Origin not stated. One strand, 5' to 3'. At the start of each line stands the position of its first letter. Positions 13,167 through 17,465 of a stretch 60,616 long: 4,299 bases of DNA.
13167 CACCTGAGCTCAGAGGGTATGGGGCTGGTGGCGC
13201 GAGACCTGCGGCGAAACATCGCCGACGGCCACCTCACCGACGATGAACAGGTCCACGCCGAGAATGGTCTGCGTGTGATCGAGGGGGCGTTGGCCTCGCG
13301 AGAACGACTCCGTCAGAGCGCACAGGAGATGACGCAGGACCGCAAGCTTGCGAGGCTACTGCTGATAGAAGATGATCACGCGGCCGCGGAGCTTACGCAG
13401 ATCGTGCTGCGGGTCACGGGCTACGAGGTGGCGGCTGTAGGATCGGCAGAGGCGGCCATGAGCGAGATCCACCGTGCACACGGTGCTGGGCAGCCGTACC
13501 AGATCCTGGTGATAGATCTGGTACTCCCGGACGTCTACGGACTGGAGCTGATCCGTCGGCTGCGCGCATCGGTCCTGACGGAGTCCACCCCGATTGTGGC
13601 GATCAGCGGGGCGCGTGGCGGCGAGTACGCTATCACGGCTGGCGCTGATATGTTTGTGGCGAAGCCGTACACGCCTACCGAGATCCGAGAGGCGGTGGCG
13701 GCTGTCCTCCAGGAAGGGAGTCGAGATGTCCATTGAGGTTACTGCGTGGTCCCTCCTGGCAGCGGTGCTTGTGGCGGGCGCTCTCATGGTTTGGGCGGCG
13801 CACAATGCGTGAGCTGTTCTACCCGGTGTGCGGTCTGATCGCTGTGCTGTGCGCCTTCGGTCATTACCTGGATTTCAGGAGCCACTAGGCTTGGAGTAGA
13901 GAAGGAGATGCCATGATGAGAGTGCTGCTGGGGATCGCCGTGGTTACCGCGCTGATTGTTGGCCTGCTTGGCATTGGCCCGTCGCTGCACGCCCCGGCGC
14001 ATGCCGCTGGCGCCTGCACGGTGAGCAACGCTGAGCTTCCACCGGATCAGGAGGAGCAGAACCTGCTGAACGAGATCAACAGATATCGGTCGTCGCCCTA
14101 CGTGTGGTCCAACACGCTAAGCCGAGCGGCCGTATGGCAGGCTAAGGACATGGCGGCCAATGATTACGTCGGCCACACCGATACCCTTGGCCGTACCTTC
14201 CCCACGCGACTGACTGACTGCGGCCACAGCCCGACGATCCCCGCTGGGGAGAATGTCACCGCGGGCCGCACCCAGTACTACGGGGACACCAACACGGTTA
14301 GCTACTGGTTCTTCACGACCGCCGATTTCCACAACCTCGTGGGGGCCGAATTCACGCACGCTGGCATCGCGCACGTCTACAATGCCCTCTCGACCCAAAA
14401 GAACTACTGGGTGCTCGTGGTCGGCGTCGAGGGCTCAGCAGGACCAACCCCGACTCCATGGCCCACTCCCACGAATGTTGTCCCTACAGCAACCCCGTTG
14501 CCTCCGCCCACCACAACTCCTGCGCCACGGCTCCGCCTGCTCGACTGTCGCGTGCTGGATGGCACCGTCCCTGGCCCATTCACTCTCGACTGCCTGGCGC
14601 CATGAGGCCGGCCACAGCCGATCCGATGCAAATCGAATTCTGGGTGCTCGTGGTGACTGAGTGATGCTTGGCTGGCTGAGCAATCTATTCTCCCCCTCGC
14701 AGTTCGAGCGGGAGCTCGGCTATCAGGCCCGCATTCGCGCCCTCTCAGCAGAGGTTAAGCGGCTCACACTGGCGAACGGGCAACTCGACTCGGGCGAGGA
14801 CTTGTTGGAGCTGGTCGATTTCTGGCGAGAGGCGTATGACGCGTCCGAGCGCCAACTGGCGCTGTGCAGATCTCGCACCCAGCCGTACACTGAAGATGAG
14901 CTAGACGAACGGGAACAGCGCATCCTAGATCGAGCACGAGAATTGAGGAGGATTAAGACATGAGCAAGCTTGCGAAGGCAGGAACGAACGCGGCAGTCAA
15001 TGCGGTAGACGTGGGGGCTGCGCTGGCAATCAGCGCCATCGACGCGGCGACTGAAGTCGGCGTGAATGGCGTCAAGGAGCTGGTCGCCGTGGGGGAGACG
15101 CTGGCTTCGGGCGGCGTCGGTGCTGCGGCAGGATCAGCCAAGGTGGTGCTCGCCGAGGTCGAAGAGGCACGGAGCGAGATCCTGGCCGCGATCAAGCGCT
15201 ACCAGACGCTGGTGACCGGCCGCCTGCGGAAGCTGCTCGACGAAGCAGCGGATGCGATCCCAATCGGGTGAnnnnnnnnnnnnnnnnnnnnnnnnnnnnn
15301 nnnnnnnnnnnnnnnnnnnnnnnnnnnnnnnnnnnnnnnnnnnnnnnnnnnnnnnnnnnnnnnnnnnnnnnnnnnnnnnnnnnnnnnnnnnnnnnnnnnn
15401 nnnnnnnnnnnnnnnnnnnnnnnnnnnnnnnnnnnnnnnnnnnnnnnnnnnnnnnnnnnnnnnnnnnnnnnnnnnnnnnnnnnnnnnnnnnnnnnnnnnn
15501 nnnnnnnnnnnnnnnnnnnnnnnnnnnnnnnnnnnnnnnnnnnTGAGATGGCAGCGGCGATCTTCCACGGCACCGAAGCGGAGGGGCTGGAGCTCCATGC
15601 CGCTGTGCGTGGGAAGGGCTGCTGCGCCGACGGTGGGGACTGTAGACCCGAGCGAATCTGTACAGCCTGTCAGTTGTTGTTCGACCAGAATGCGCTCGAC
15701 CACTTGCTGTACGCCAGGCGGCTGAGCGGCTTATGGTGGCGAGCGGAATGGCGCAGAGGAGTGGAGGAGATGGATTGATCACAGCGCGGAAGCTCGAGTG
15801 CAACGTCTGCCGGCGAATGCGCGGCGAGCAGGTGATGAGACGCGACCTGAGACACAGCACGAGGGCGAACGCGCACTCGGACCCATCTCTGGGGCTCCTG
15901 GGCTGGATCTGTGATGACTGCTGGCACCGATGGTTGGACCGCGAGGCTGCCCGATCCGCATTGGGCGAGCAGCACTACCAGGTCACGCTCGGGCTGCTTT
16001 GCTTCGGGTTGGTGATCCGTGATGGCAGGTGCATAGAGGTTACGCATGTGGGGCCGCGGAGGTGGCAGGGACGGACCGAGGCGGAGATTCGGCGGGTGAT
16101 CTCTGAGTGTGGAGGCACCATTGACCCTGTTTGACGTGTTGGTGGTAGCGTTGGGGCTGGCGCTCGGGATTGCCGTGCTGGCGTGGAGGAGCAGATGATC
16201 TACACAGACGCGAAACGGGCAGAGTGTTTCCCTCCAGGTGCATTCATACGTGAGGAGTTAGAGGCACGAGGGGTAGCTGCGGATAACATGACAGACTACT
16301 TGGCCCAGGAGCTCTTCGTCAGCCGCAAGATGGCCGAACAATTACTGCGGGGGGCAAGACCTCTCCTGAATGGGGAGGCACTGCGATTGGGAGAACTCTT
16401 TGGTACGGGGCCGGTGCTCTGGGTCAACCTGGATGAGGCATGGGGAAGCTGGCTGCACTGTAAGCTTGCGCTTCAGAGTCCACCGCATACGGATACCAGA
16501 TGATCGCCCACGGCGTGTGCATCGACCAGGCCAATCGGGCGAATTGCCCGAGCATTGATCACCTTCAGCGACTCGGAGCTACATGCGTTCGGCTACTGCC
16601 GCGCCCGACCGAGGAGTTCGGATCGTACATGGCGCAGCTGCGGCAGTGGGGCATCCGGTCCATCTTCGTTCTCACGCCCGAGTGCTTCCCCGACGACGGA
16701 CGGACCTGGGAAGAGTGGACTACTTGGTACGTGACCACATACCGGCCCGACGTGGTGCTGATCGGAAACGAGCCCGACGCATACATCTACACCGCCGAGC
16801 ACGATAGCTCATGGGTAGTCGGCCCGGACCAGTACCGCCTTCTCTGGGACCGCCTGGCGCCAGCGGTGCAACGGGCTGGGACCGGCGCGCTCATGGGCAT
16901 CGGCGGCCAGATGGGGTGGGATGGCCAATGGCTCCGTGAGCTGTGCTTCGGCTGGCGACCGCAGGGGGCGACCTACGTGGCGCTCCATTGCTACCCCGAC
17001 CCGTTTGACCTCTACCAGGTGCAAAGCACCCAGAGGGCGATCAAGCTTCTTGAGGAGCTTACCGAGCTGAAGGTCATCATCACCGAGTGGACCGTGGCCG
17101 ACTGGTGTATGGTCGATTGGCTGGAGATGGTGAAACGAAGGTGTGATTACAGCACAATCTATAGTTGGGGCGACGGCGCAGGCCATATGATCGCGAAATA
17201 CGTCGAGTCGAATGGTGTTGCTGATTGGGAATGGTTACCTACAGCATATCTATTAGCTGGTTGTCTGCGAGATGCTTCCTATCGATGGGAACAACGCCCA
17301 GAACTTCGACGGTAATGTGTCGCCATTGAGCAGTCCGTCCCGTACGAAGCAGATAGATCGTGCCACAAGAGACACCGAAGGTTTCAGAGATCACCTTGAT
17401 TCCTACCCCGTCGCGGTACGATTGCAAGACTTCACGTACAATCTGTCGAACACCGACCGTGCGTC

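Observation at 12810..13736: Phage-encoded, membrane-anchored response-regulator receiver domain between holin and other envelope-directed genes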

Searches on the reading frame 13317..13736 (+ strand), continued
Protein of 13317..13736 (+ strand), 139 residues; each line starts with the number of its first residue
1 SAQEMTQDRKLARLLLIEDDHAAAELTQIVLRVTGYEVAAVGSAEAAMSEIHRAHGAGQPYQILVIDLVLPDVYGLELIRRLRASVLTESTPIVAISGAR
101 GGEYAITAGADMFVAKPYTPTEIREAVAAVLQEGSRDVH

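Call 76: find_encoding_contigs(protein=P0021, flank=3000, max_places=3)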
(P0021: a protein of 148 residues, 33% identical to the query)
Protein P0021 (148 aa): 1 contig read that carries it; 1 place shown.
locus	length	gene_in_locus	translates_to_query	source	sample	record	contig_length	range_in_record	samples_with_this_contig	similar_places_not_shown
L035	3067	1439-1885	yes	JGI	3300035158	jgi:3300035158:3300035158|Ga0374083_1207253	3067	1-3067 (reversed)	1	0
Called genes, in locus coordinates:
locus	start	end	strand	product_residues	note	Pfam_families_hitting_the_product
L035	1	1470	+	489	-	PF00672:HAMP, PF00512:HisKA (weak), PF02518:HATPase_c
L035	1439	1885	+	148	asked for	PF00072:Response_reg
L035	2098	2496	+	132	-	PF16697:Yop-YscD_cpl, PF00498:FHA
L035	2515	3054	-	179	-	-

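Call 79: search_protein_families(library=phrogs, proteins=[L028:8429-8596:+, L031:1883-2056:+, L028:8600-8986:+, L031:1174-1434:+, L031:859-1119:+], max_evalue=0.05)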
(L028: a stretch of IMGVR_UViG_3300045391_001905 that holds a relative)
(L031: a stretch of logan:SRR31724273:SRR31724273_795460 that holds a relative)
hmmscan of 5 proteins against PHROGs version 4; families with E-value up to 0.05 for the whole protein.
L028:8429-8596:+ (56 aa): 0 families

L031:1883-2056:+ (58 aa): 0 families

L028:8600-8986:+ (129 aa): 5 families
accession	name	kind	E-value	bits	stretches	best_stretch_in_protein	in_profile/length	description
phrog_465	-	lysis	4.2e-27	96.2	1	2-127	51-165/292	endolysin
phrog_2649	-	lysis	7.6e-25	89.2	1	1-127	7-127/261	endolysin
phrog_6523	-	lysis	2.3e-21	77.7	1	13-127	23-129/255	endolysin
phrog_15351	-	lysis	4e-21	76.6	1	13-127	27-136/289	endolysin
phrog_5115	-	moron, auxiliary metabolic gene and host takeover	2.6e-12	47.6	1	7-127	16-121/283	ferredoxin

L031:1174-1434:+ (87 aa): 2 families
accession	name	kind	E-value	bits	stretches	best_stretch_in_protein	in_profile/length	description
phrog_2466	-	lysis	0.031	15.1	1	10-70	10-73/172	Rz-like spanin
phrog_28747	-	unknown function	0.043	15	1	11-58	13-61/92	-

L031:859-1119:+ (87 aa): 0 families

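Call 81: search_protein_families(library=pfam, proteins=[L031:1883-2056:+, L028:8429-8596:+, L031:1174-1434:+, L031:859-1119:+, L027:8001-8423:+], max_evalue=0.1)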
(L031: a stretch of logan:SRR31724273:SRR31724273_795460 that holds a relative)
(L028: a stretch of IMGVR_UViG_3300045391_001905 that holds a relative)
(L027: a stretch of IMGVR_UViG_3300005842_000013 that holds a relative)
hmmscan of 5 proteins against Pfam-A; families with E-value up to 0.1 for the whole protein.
L031:1883-2056:+ (58 aa): 1 family
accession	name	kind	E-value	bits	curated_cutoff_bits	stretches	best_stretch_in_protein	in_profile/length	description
PF07486.17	Hydrolase_2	-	0.079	14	27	1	28-57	4-31/100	Cell Wall Hydrolase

L028:8429-8596:+ (56 aa): 0 families

L031:1174-1434:+ (87 aa): 3 families
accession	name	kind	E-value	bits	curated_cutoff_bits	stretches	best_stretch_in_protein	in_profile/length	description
PF22657.2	SSB_1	-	0.022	15.4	27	1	16-66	20-70/91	Another single-strand binding protein family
PF05120.17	GvpG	-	0.034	14.8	30.6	1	12-65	3-53/67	Gas vesicle protein G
PF08581.15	Tup_N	-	0.085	13.6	28.7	1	36-74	35-73/77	Tup N-terminal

L031:859-1119:+ (87 aa): 1 family
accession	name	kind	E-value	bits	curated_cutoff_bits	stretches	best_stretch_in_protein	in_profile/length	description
PF19491.4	DUF6026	-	0.078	13.3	26.6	0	17-32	28-43/51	Family of unknown function (DUF6026)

L027:8001-8423:+ (141 aa): 1 family
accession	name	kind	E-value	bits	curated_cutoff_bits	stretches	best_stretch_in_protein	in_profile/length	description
PF00072.30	Response_reg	-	6.4e-18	65.4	30.2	1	6-117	1-105/111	Response regulator receiver domain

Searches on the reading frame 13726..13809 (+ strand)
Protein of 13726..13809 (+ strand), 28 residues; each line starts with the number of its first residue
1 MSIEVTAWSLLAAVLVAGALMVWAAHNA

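Call 41: search_protein_families(library=ncbifam, proteins=[window:13726-13809:+], max_evalue=0.05)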
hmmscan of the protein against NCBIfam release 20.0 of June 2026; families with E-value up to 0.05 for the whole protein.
window:13726-13809:+ (28 aa): 0 families

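Call 42: search_protein_families(library=padloc, proteins=[window:13726-13809:+], max_evalue=0.05)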
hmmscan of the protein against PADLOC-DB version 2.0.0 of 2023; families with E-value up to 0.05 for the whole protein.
window:13726-13809:+ (28 aa): 0 families

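Call 79: search_protein_families(library=phrogs, proteins=[window:13726-13809:+], max_evalue=0.05)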
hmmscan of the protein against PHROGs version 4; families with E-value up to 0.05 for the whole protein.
window:13726-13809:+ (28 aa): 0 families

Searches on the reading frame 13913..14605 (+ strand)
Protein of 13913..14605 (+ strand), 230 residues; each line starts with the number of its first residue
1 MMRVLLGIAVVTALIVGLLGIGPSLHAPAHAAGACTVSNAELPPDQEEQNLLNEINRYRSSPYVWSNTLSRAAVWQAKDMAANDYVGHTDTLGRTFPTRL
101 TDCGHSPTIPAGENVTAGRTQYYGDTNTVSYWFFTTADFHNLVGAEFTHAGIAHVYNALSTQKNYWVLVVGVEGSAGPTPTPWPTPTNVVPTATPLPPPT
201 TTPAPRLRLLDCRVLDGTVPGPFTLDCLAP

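Call 3: search_protein_families(library=pfam, proteins=[window:13913-14605:+], max_evalue=0.1)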
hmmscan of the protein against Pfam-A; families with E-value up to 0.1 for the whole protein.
window:13913-14605:+ (230 aa): 1 family
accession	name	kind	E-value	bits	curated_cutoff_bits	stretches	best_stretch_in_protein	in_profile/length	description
PF00188.32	CAP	-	2.2e-08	35.4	21.1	1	56-168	5-115/117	Cysteine-rich secretory protein family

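Call 4: search_protein_families(library=phrogs, proteins=[window:13913-14605:+], max_evalue=0.1)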
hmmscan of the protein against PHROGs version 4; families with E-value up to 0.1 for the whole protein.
window:13913-14605:+ (230 aa): 1 family
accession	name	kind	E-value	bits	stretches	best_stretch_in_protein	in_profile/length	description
phrog_16914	-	moron, auxiliary metabolic gene and host takeover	0.00014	22.6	1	43-167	72-194/200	sporulation protein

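Call 41: search_protein_families(library=ncbifam, proteins=[window:13913-14602:+], max_evalue=0.05)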
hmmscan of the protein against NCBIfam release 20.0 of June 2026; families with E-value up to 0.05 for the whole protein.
window:13913-14602:+ (230 aa): 3 families
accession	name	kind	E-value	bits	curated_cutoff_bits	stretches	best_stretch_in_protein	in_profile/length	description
TIGR02909.1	spore_YkwD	subfamily_domain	4.6e-06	26.6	171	1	48-167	5-122/127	uncharacterized protein, YkwD family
NF052539.1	DivAsocLipDalA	equivalog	0.00029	20.7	200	1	49-171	49-169/169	divisome-associated lipoprotein DalA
NF033186.1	internalin_K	exception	0.028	12.8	1100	1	168-205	502-540/604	class 1 internalin InlK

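Call 42: search_protein_families(library=padloc, proteins=[window:13913-14602:+], max_evalue=0.05)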
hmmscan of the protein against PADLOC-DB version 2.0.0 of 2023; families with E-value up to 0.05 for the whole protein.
window:13913-14602:+ (230 aa): 0 families

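Call 62: find_related_loci(query=window:13913-14602:+, collection=genome_contigs, flank=3000)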
Query window:13913-14602:+ (230 aa) in genome_contigs; peptide patterns used: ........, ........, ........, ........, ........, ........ (x = any residue, [..] = any of these).
56 stretches matched a pattern; 1 encode a relative of the query (tblastn E <= 1e-3); 1 distinct loci.
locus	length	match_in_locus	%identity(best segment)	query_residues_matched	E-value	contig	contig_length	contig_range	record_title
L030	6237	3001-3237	30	69-152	5e-7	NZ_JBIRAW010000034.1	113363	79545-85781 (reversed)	Actinomadura sp. 9N407 contig_34, whole genome shotgun sequence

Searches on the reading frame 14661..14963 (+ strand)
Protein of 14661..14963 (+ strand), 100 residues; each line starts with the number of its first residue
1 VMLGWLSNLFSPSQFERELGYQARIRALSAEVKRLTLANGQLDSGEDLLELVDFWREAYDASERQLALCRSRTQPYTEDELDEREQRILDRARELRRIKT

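Call 3: search_protein_families(library=pfam, proteins=[window:14661-14963:+], max_evalue=0.1)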
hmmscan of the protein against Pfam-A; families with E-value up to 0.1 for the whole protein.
window:14661-14963:+ (100 aa): 0 families

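Call 4: search_protein_families(library=phrogs, proteins=[window:14661-14963:+], max_evalue=0.1)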
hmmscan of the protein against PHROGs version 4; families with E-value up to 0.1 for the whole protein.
window:14661-14963:+ (100 aa): 1 family
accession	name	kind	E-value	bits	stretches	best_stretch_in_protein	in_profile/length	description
phrog_34244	-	unknown function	0.078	14.1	0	29-64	17-54/70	-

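Call 42: search_protein_families(library=padloc, proteins=[window:14661-14960:+], max_evalue=0.05)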
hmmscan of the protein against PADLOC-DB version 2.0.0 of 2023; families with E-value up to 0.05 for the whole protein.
window:14661-14960:+ (100 aa): 0 families

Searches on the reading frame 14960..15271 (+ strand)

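Call 3: search_protein_families(library=pfam, proteins=[window:14960-15271:+], max_evalue=0.1)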
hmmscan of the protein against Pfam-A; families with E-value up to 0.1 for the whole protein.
window:14960-15271:+ (103 aa): 0 families

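Call 4: search_protein_families(library=phrogs, proteins=[window:14960-15271:+], max_evalue=0.1)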
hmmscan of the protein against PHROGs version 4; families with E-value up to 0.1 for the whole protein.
window:14960-15271:+ (103 aa): 1 family
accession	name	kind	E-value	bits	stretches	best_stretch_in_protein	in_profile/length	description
phrog_38351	-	unknown function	0.072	14.6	0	64-97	16-49/84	-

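Call 42: search_protein_families(library=padloc, proteins=[window:14960-15268:+], max_evalue=0.05)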
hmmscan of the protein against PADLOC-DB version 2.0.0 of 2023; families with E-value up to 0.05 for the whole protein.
window:14960-15268:+ (103 aa): 0 families

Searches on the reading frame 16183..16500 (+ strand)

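Call 41: search_protein_families(library=ncbifam, proteins=[window:16183-16500:+], max_evalue=0.05)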
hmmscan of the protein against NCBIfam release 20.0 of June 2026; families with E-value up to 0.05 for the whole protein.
window:16183-16500:+ (106 aa): 1 family
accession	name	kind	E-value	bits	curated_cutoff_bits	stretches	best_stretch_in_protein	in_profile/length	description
TIGR02607.1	antidote_HigA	equivalog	1.4e-07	31.2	47.7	1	25-87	15-73/81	HigA family addiction module antitoxin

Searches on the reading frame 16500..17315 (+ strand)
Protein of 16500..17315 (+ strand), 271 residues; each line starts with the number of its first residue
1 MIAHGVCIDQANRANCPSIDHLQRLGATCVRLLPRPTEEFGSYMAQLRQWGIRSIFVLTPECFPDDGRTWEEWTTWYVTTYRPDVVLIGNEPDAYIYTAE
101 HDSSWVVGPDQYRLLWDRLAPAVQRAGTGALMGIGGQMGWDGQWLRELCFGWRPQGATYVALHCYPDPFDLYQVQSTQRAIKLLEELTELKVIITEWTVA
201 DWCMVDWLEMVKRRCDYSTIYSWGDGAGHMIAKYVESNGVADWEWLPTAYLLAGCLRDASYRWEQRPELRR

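Call 3: search_protein_families(library=pfam, proteins=[window:16500-17315:+], max_evalue=0.1)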
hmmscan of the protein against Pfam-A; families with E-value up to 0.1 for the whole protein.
window:16500-17315:+ (271 aa): 1 family
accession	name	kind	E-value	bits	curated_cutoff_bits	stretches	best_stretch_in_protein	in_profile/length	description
PF11790.14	Glyco_hydro_cc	-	0.045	13.8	21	1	108-201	84-175/237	Glycosyl hydrolase catalytic core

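Call 4: search_protein_families(library=phrogs, proteins=[window:16500-17315:+], max_evalue=0.1)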
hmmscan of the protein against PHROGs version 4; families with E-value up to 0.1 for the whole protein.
window:16500-17315:+ (271 aa): 0 families

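Call 41: search_protein_families(library=ncbifam, proteins=[window:16500-17312:+], max_evalue=0.05)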
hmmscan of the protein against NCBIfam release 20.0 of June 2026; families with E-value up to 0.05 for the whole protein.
window:16500-17312:+ (271 aa): 0 families

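Call 42: search_protein_families(library=padloc, proteins=[window:16500-17312:+], max_evalue=0.05)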
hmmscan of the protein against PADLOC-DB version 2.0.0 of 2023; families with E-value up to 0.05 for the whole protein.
window:16500-17312:+ (271 aa): 0 families

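Call 47: search_solved_structures(query=window:16500-17312:+, max_evalue=1)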
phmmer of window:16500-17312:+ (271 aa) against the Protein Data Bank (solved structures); distinct sequences matched with E-value up to 1: 0.
